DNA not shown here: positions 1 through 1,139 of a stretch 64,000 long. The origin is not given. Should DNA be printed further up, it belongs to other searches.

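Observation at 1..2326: SIR2-like gene translationally overlapping a symporter gene and followed by an off-window partner: candidate NAD+-depleting defence module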

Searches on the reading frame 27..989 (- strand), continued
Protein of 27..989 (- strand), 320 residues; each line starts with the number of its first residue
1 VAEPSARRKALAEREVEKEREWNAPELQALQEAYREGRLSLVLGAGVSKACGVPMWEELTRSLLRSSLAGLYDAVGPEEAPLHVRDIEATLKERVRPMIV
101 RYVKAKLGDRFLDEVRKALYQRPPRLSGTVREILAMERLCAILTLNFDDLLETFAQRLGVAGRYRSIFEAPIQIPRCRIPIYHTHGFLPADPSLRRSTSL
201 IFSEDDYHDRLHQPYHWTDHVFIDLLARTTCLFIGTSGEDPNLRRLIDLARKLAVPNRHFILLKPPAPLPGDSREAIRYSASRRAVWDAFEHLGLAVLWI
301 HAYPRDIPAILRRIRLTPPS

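Call 26: find_encoding_contigs(protein=P0170, flank=6000, max_places=2)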
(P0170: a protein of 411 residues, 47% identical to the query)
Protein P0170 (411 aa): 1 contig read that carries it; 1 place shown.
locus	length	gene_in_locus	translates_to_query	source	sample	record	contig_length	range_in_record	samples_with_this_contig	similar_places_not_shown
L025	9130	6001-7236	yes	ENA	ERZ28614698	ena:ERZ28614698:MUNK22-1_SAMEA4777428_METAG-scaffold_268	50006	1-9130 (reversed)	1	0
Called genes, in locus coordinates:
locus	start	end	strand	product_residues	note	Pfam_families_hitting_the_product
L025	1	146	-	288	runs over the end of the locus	PF00933:Glyco_hydro_3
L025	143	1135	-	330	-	PF13360:PQQ_2 (faint)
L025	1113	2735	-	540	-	PF13623:SurA_N_2, PF13624:SurA_N_3, PF13145:Rotamase_2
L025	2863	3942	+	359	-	PF00437:T2SSE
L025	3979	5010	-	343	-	PF00155:Aminotran_1_2, PF01212:Beta_elim_lyase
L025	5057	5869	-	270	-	PF00378:ECH_1, PF16113:ECH_2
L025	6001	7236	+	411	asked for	PF07690:MFS_1, PF00854:PTR2 (weak), PF07690:MFS_1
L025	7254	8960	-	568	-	PF00496:SBP_bac_5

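Call 27: find_encoding_contigs(protein=P0144, flank=6000, max_places=2)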
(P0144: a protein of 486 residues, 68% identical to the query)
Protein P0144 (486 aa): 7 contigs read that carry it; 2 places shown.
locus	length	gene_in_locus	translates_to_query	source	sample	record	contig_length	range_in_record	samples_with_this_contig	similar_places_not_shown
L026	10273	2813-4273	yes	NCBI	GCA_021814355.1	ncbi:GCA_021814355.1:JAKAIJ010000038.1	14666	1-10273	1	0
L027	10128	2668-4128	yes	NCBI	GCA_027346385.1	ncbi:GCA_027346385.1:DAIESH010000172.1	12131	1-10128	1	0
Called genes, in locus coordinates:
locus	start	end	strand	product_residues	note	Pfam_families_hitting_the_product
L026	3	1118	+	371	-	?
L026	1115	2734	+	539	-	-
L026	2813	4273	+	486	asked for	PF07690:MFS_1, PF00854:PTR2, PF07690:MFS_1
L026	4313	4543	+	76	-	PF01197:Ribosomal_L31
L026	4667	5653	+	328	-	PF07136:DUF1385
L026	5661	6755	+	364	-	PF03462:PCRF, PF00472:RF-1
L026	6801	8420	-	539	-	PF23545:Zn_ribbon_HMPTM, PF04055:Radical_SAM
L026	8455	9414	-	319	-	PF13263:PHP_C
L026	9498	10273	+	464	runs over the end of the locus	PF01743:PolyA_pol, PF12627:PolyA_pol_RNAbd, PF01966:HD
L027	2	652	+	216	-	?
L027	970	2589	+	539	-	-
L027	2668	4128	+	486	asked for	PF07690:MFS_1, PF00854:PTR2, PF07690:MFS_1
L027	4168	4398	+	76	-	PF01197:Ribosomal_L31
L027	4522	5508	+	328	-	PF07136:DUF1385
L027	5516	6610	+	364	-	PF03462:PCRF, PF00472:RF-1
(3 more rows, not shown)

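Call 28: find_encoding_contigs(protein=P0151, flank=6000, max_places=2)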
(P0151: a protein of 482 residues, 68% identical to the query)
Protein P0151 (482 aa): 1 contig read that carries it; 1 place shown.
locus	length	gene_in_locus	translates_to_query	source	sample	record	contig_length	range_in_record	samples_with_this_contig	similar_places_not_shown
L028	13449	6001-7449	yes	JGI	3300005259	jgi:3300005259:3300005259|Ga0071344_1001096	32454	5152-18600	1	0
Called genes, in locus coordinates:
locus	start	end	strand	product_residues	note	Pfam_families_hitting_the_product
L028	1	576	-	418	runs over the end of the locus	PF00330:Aconitase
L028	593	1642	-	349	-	PF00180:Iso_dh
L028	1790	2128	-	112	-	PF22113:Mtrc-MtrF_II-IV_dom (faint)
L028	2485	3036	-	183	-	-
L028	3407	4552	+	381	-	PF01590:GAF, PF13185:GAF_2, PF13492:GAF_3, PF13487:HD_5, PF01966:HD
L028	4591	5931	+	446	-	-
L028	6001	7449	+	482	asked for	PF07690:MFS_1, PF00854:PTR2, PF07690:MFS_1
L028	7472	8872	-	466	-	PF01743:PolyA_pol, PF12627:PolyA_pol_RNAbd, PF01966:HD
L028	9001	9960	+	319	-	PF13263:PHP_C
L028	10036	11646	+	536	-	PF23545:Zn_ribbon_HMPTM, PF04055:Radical_SAM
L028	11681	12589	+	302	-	PF00892:EamA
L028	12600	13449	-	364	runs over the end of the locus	PF03462:PCRF, PF00472:RF-1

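Call 29: search_protein_families(library=pfam, proteins=[L026:1115-2734:+, L028:4591-5931:+, L026:3-1118:+], max_evalue=1)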
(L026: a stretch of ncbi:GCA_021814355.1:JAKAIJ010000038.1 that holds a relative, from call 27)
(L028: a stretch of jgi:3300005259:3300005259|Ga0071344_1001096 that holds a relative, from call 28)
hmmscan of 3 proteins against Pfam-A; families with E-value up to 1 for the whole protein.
L026:1115-2734:+ (539 aa): 0 families

L028:4591-5931:+ (446 aa): 0 families

L026:3-1118:+ (371 aa): 0 families

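Call 32: predict_structure(alignment_id=A2)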
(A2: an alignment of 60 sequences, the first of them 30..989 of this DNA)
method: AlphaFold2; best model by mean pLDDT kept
length: 320 residues; sequences in the alignment: 60
mean_pLDDT: 93.1   pTM: 0.91
mean pLDDT of the five models: 93.1, 92.7, 91.6, 90.9, 90.9
residues with pLDDT >= 90: 254; 70-90: 60; 50-70: 5; < 50: 1
segments of 3 or more residues with pLDDT < 50: none
pLDDT, mean of each block of 10 residues (from residue 1): 82 96 97 98 97 95 91 82 83 83 94 98 97 98 98 98 96 92 97 96 87 84 97 95 93 91 96 96 97 96 97 83
secondary structure, 60 per line:
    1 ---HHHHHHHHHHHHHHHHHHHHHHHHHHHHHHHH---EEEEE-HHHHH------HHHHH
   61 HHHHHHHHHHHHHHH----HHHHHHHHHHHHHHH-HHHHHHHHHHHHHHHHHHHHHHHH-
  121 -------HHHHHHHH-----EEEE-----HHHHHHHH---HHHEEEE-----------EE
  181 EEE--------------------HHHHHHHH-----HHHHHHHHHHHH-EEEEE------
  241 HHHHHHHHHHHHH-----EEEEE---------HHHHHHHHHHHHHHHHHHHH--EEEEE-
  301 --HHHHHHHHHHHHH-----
elements in order: H4-35 E39-43 H45-49 H56-75 H80-94 H96-119 H128-135 E141-144 H150-157 E164-167 E179-183 H204-211 H217-228 E230-234 H241-253 E259-263 H273-292 E295-299 H303-315

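Call 36: fold_search(model_id=the predicted structure, library=pdb)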
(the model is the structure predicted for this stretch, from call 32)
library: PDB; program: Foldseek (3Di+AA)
matches with E <= 10: 753; with E <= 0.001: 120
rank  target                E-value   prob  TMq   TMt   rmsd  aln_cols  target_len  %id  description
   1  8w56_A                3.5e-14  1.00  0.63  0.23   5.4       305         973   19  Cryo-EM structure of DSR2-DSAD1 state 1 (released 2024-05-01)
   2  8wyb_B                7.3e-14  1.00  0.57  0.21   7.5       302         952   20  Cryo-EM structure of DSR2 (H171A)-tube-NAD+ complex (released 2024-04-10)
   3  8btp_A                1.4e-13  1.00  0.64  0.45   5.2       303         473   18  Helical structure of BcThsA in complex with 1''-3'gc(etheno)ADPR (released 2024-02-21)
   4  8bto_A                1.9e-13  1.00  0.64  0.44   5.2       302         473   20  Helical structure of BcThsA in complex with 1''-3'gcADPR (released 2024-02-21)
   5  8wyc_B                2.3e-13  1.00  0.61  0.22   6.7       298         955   21  Cryo-EM structure of DSR2 (H171A)-tube-NAD+ (partial) complex (released 2024-04-10)
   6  8wya_B                2.6e-13  1.00  0.65  0.24   5.3       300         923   20  Cryo-EM structure of DSR2-tube complex (released 2024-04-10)
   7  8k9a_D                2.7e-13  1.00  0.62  0.22   5.8       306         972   20  Cryo-EM structure of DSR2-DSAD1 state 2 (released 2024-05-01)
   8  8ykf_B                3.9e-13  1.00  0.60  0.22   5.8       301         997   20  The DSR2-DSAD1 complex with DSAD1 on the opposite sides (released 2024-08-14)
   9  8wkx_A                4.1e-13  1.00  0.62  0.21   5.8       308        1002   20  Cryo-EM structure of DSR2 (released 2024-05-22)
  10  8wkn_B                4.1e-13  1.00  0.60  0.22   6.4       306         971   19  Cryo-EM structure of DSR2-DSAD1 (released 2024-05-01)
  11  8wy9_D                4.1e-13  1.00  0.59  0.68   5.7       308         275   20  Cryo-EM structure of DSR2 apo (partial) complex (released 2024-04-10)
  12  8k9a_C                7.7e-13  1.00  0.60  0.22   6.9       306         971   20  Cryo-EM structure of DSR2-DSAD1 state 2 (released 2024-05-01)
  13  8ygc_E                9.1e-13  1.00  0.64  0.73   5.2       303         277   19  The Dimer Structure of DSR2-SPR (released 2025-03-05)
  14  8wkt_D                9.7e-13  1.00  0.59  0.65   6.5       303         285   20  Cryo-EM structure of DSR2-DSAD1 complex (released 2024-05-22)
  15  8wye_A                9.7e-13  1.00  0.59  0.22   6.4       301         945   20  Cryo-EM structure of DSR2-DSAD1 (partial) complex (released 2024-04-10)
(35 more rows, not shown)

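Call 43: find_encoding_contigs(protein=P0023, flank=8000, max_places=2)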
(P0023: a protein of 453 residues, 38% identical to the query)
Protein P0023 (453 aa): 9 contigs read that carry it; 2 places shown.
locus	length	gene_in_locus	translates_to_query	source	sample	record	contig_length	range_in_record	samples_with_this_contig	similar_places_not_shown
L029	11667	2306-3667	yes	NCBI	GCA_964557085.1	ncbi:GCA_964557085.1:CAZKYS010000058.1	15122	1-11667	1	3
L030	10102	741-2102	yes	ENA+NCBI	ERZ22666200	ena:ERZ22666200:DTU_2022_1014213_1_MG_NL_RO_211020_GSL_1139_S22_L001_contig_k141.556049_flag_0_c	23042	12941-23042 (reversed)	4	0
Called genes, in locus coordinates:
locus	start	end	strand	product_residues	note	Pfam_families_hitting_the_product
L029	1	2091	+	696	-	?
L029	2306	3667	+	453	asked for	PF13676:TIR_2, PF13289:SIR2_2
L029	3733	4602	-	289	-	PF00194:Carb_anhydrase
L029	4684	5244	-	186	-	PF00072:Response_reg, PF02954:HTH_8 (weak)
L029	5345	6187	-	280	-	PF04402:SIMPL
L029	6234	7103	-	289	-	PF04402:SIMPL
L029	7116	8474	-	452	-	PF25323:6TM_PilS (weak), PF00512:HisKA, PF02518:HATPase_c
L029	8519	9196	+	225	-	PF02630:SCO1-SenC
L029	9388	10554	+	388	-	PF06850:PHB_depo_C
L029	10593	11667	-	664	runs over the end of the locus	-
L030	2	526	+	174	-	?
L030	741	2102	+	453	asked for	PF13676:TIR_2, PF13289:SIR2_2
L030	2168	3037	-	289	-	PF00194:Carb_anhydrase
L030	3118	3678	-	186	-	PF00072:Response_reg, PF02954:HTH_8 (weak)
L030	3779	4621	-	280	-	PF04402:SIMPL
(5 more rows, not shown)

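Call 44: find_encoding_contigs(protein=P0028, flank=8000, max_places=2)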
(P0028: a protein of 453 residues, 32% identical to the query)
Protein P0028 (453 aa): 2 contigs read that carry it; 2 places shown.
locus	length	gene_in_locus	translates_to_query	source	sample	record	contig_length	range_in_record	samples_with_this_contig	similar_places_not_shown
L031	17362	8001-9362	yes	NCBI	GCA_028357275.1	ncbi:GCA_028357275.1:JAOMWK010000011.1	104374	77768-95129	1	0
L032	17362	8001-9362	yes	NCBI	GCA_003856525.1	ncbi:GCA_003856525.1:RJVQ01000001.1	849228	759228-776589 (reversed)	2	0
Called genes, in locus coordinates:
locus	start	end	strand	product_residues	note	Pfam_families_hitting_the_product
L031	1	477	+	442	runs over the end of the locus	PF03605:DcuA_DcuB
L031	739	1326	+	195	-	PF04170:NlpE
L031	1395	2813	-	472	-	PF01235:Na_Ala_symp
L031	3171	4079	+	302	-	PF00248:Aldo_ket_red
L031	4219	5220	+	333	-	PF16884:ADH_N_2, PF00107:ADH_zinc_N, PF13602:ADH_zinc_N_2 (faint)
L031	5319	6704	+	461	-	PF00206:Lyase_1, PF10415:FumaraseC_C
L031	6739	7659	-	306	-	PF00892:EamA, PF03151:TPT (weak), PF00892:EamA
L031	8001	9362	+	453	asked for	PF13676:TIR_2, PF13289:SIR2_2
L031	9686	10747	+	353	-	PF00180:Iso_dh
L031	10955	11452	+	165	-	PF00578:AhpC-TSA, PF08534:Redoxin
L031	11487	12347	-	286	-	-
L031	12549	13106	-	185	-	PF03551:PadR, PF10400:Vir_act_alpha_C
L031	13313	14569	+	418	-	PF06813:Nodulin-like (weak), PF07690:MFS_1, PF13347:MFS_2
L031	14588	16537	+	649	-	PF00724:Oxidored_FMN, PF01262:AlaDh_PNT_C (faint), PF00890:FAD_binding_2 (weak), PF07992:Pyr_redox_2, PF12831:FAD_oxidored, PF13738:Pyr_redox_3, PF00070:Pyr_redox, PF01134:GIDA (weak), +5 more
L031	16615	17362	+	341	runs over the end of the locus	PF00135:COesterase (weak), PF20434:BD-FAE, PF07859:Abhydrolase_3, PF00326:Peptidase_S9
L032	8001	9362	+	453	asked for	PF13676:TIR_2, PF13289:SIR2_2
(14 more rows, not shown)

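Call 52: find_encoding_contigs(protein=P0005, flank=6000, max_places=3)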
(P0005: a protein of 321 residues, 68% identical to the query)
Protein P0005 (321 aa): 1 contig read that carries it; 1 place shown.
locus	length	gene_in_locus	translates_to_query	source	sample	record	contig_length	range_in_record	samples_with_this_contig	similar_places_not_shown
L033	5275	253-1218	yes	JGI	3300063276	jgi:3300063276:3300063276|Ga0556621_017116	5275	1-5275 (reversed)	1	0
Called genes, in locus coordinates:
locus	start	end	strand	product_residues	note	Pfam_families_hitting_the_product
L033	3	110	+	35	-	?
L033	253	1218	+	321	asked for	PF13289:SIR2_2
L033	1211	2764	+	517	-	PF07690:MFS_1, PF00854:PTR2, PF07690:MFS_1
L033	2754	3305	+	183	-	PF00132:Hexapep (faint), PF25084:LbH_EIF2B (weak), PF25087:GMPPB_C (faint)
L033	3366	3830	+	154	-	-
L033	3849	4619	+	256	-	PF05742:TANGO2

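Call 58: search_solved_structures(query=A3, max_evalue=0.001, show_alignments=1)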
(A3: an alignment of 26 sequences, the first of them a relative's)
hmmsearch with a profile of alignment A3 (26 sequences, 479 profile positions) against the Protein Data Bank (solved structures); distinct sequences matched with E-value up to 0.001: 12.
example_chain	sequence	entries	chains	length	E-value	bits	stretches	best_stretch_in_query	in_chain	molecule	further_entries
4lep_A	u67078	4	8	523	2.1e-15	60.1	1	14-236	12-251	Proton:oligopeptide symporter POT family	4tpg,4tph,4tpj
6ji1_A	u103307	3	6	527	7.1e-15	58.3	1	14-236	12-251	Proton:oligopeptide symporter POT family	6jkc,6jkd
7zc2_A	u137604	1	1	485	6.2e-12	48.6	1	15-342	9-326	Amino acid/peptide transporter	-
7pmy_A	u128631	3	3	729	1.9e-10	43.7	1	20-165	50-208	Solute carrier family 15 member 2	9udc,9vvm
4q65_A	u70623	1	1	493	2.1e-10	43.5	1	14-326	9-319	Dipeptide permease D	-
7q0l_A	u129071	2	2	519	2.4e-09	40.1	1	29-463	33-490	Peptide transporter YePEPT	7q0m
4w6v_A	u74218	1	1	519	3.2e-09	39.7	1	29-463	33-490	Di-/tripeptide transporter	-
7nqk_A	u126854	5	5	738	3.4e-09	39.6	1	20-166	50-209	Solute carrier family 15 member 2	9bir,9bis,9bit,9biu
4ikv_A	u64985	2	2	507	3.1e-07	33.1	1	15-444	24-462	Di-tripeptide ABC transporter (Permease)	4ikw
7pmw_A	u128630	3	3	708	4.6e-07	32.5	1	13-191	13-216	Solute carrier family 15 member 1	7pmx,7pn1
4ikx_A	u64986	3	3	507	6e-07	32.2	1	16-444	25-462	Di-tripeptide ABC transporter (Permease)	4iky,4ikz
7s8u_A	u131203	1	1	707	3e-06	29.9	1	15-191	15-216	Solute carrier family 15 member 1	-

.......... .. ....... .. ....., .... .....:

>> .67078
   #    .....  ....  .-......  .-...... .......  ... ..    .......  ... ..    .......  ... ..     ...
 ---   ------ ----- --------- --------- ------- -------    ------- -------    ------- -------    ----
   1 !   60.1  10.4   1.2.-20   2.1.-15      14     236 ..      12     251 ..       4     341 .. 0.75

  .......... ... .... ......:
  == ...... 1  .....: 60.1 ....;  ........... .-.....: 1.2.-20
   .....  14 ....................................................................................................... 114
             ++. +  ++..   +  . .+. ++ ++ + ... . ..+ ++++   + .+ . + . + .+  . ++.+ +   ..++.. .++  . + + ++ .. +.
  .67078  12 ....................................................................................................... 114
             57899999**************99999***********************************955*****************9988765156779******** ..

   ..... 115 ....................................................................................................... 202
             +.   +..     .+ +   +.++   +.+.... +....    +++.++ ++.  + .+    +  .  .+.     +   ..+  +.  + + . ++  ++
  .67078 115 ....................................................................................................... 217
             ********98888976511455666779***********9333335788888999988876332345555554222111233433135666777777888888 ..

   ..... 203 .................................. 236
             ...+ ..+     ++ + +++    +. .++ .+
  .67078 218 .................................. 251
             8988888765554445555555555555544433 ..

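Call 63: search_protein_representatives(protein=window:30-989:-)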
Query: 320 residues. Proteins with E-value up to 0.001 (for the whole library): 3056; up to 1e-10: 1412; up to 1e-30: 135. The best 150 are listed.
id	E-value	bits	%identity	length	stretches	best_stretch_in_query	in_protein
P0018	4.4e-130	450.0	65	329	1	10-318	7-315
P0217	1.9e-51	191.6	37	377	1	22-315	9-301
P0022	2.7e-49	184.6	68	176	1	10-137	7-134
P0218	5.6e-47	176.9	36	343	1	23-316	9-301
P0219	6.2e-47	176.8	37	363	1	23-314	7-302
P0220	6.7e-46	173.4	35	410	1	23-318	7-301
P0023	4.1e-45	170.8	41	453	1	23-314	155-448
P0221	4.1e-42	161.0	44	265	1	95-319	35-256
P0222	4.1e-42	161.0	38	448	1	22-315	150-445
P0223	4.6e-41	157.5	36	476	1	21-315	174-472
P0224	1.9e-40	155.5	36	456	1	24-315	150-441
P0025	8.0e-40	153.4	37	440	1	25-314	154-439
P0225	1.2e-39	152.9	37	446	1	24-314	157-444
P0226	2.2e-39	152.0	37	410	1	29-316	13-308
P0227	2.3e-39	151.9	37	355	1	27-314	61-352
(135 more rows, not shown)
